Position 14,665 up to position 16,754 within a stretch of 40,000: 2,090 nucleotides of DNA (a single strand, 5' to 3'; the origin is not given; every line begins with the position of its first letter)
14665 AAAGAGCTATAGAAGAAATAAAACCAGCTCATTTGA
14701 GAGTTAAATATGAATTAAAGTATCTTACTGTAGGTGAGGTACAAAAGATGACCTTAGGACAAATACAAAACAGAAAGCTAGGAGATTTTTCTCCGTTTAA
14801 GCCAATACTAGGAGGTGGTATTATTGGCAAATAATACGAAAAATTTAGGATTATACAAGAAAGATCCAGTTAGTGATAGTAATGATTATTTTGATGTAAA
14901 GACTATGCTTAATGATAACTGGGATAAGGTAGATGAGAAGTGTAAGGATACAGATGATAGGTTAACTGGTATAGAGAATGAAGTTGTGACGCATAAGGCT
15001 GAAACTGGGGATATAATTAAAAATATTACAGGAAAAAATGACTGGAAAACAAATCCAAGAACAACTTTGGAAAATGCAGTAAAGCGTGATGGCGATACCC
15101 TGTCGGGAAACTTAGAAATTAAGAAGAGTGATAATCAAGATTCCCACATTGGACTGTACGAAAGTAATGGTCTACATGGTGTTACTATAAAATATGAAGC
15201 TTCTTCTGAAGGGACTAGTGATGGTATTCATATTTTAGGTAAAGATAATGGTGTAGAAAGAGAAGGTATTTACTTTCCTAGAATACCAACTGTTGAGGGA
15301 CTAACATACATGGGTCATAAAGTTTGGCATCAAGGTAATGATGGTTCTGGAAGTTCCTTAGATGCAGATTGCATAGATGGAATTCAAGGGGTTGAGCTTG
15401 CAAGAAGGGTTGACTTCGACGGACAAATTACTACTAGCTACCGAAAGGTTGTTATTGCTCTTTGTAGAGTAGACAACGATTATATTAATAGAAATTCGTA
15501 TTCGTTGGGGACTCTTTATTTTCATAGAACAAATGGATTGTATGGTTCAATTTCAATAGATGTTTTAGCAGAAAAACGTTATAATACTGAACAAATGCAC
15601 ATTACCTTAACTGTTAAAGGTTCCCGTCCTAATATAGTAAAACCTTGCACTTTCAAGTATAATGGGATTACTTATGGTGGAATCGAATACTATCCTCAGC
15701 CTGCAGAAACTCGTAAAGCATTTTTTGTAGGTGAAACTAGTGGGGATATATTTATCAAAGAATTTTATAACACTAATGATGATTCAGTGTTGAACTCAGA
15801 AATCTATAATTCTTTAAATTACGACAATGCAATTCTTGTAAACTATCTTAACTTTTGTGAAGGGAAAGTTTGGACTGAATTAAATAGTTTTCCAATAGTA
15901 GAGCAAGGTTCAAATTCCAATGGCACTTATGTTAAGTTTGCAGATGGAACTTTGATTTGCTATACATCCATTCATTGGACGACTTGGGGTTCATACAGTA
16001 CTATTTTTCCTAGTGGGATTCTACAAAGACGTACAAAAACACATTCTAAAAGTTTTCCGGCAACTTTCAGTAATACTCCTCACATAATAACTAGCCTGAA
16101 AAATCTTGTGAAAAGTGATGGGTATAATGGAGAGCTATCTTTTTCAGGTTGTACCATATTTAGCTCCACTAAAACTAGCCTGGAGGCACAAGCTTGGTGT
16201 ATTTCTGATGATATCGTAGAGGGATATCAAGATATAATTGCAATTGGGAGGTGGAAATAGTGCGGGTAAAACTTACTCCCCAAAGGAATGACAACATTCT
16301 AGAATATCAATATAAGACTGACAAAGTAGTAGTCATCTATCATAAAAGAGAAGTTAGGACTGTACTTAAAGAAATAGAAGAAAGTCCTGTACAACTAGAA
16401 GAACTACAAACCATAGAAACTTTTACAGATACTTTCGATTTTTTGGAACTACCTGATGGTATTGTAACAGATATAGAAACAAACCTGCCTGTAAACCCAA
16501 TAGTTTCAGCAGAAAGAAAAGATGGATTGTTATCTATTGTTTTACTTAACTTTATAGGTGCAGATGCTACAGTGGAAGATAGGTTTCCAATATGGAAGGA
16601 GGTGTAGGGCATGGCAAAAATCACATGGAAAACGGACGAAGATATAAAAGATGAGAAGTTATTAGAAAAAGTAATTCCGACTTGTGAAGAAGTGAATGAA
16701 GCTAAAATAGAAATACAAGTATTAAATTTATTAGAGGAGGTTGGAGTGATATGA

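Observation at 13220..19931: Tandem, divergent duplication of the whole baseplate-J / XkdU / tail-fibre module in one tail cluster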

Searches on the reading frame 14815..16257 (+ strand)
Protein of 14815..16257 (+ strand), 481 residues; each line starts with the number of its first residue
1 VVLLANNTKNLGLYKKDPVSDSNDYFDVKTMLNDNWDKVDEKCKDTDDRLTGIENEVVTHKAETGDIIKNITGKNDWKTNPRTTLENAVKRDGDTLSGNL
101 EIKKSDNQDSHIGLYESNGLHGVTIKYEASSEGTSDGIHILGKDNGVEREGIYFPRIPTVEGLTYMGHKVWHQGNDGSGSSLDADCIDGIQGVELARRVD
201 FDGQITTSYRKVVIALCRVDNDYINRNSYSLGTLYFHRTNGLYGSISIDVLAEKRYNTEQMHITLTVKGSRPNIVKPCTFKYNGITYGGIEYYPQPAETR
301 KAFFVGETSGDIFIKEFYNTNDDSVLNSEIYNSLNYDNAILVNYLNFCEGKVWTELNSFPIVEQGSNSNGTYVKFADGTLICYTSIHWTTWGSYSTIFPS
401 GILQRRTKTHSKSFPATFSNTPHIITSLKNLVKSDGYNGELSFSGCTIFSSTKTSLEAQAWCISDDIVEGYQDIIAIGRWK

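Call 7: search_protein_families(library=pfam, proteins=[window:14815-16257:+], max_evalue=0.01)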
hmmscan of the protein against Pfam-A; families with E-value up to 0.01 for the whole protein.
window:14815-16257:+ (481 aa): 0 families

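Call 30: search_protein_families(library=phrogs, proteins=[window:14824-16257:+], max_evalue=0.001)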
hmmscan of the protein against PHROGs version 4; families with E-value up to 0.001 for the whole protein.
window:14824-16257:+ (478 aa): 3 families
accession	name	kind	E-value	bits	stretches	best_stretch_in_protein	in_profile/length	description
phrog_2712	-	tail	6.6e-16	58.8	1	358-478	590-699/700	tail fiber protein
phrog_25563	-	unknown function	9.6e-08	31.9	1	118-195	405-486/777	-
phrog_14458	-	tail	9e-05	22.9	1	357-392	165-200/281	tail fiber protein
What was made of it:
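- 14824..16260 (+): Fibre 1 (478 aa): 'alpha' N-terminus (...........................), shaft, hinge motif, orphan distal domain. PHROG tail fibre phrog_2712 on aa 358-478 (call 30).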

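Call 53: find_homologous_proteins(query=window:14824-16257:+, max_evalue=0.00001)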
Query window:14824-16257:+ (478 aa): 29 proteins with E <= 0.00001 among 7118 candidates.
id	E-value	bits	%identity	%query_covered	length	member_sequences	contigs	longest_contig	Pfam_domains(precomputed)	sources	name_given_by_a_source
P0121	0.0e+0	1106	100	100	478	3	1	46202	-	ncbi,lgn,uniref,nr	ncbi:MAG: hypothetical protein N4A57_04880 [Anaeromicrobium sp.]|uniref:hypothetical protein n=1 Tax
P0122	6.3e-18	83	41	29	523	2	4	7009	PF01391.24,PF19079.6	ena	-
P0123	1.1e-17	82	39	29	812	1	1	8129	PF09479.17,PF13884.12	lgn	-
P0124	2.4e-17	81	39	29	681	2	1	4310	PF01391.24,PF19079.6,PF05658.20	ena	-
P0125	7.7e-14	69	65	8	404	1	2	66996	-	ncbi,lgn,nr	ncbi:MAG: hypothetical protein H0Z35_09290 [Thermoanaerobacteraceae bacterium]|nr:hypothetical prote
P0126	6.0e-12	63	50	9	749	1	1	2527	PF13884.12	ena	-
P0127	3.3e-11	60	52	14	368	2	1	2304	-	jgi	-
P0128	1.7e-9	55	33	21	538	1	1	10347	PF21882.3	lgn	-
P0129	2.8e-9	54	36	28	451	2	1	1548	-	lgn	-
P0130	4.6e-9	53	60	6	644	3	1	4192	-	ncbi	-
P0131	1.1e-8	52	33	30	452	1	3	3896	-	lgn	-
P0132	2.4e-8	51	38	11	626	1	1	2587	PF21722.5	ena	-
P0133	3.7e-8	50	52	12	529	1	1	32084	-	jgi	jgi:hypothetical protein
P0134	9.1e-8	49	60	10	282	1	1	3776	-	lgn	-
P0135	2.0e-7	48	76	8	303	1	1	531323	PF03406.19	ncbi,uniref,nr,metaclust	ncbi:tail fiber protein [Paenibacillus glacialis]|uniref:DUF1565 domain-containing protein n=1 Tax=P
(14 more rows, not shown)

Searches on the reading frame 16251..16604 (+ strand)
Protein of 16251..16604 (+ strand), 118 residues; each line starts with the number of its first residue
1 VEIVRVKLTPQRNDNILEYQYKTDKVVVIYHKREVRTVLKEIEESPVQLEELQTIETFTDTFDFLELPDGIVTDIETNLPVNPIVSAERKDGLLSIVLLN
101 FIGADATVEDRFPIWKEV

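Call 7: search_protein_families(library=pfam, proteins=[window:16251-16604:+], max_evalue=0.01)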
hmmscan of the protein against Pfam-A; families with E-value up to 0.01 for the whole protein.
window:16251-16604:+ (118 aa): 0 families

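Call 30: search_protein_families(library=phrogs, proteins=[window:16260-16604:+], max_evalue=0.001)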
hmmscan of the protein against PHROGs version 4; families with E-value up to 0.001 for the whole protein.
window:16260-16604:+ (115 aa): 0 families

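Call 57: search_protein_families(library=pfam, proteins=[window:16260-16604:+], max_evalue=1)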
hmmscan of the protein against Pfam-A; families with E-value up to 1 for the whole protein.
window:16260-16604:+ (115 aa): 1 family
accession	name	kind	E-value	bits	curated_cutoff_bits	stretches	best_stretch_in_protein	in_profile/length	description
PF05094.17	LEF-9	-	0.19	10.6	27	1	35-93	92-148/493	Late expression factor 9 (LEF-9)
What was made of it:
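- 16260..16930 (+): Three small genes (115, 47 and 59 aa) in the XkdW/XkdX position after fibre 1; function unknown, possibly fibre assembly. No Pfam or PHROG hit (calls 7, 30, 57).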
